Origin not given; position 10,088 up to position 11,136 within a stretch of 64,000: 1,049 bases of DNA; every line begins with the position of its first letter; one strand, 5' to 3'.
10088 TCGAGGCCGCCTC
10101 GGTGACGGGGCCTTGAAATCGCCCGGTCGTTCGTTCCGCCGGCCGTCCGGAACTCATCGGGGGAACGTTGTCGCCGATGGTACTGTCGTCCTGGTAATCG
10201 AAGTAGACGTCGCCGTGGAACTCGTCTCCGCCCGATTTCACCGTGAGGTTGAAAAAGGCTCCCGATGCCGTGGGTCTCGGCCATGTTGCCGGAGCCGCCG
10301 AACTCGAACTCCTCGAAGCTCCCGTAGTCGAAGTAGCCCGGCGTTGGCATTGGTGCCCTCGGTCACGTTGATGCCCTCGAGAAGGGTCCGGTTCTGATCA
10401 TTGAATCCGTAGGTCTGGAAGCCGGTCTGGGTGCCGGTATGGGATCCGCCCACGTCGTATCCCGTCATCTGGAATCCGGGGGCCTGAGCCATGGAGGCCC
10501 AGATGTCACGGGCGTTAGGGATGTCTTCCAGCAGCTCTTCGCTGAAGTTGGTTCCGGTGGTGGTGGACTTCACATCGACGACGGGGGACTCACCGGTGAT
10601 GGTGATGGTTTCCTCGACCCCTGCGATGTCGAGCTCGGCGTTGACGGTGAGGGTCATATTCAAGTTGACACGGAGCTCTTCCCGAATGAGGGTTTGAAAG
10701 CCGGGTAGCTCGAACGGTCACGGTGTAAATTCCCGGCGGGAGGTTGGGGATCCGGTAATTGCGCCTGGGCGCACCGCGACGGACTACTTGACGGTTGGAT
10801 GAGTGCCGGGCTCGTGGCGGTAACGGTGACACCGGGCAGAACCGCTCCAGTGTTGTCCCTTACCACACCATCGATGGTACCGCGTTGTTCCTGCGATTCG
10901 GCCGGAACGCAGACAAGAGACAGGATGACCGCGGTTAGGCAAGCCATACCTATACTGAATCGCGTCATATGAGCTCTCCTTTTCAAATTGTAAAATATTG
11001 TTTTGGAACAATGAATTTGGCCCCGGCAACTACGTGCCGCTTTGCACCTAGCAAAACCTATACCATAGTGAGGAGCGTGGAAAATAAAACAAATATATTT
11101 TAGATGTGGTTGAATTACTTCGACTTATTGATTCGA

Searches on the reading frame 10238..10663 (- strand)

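Call 24: search_protein_families(library=pfam, proteins=[window:10238-10663:-])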
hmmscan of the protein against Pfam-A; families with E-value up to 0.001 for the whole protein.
window:10238-10663:- (141 aa): 1 family
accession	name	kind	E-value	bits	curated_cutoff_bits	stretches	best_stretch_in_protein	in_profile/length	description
PF07715.20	Plug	-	0.00045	21.1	23.9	1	35-110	7-77/107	TonB-dependent Receptor Plug Domain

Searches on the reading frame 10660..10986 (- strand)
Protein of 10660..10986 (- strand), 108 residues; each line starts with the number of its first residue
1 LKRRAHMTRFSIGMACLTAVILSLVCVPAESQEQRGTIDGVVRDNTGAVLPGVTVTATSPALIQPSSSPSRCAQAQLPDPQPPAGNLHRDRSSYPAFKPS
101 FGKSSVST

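Call 24: search_protein_families(library=pfam, proteins=[window:10660-10986:-])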
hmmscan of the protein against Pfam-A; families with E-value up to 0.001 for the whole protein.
window:10660-10986:- (108 aa): 1 family
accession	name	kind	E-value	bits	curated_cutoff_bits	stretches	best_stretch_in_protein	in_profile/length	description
PF13620.12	CarboxypepD_reg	-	0.00096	19.9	32.3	0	37-59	1-23/82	Carboxypeptidase regulatory-like domain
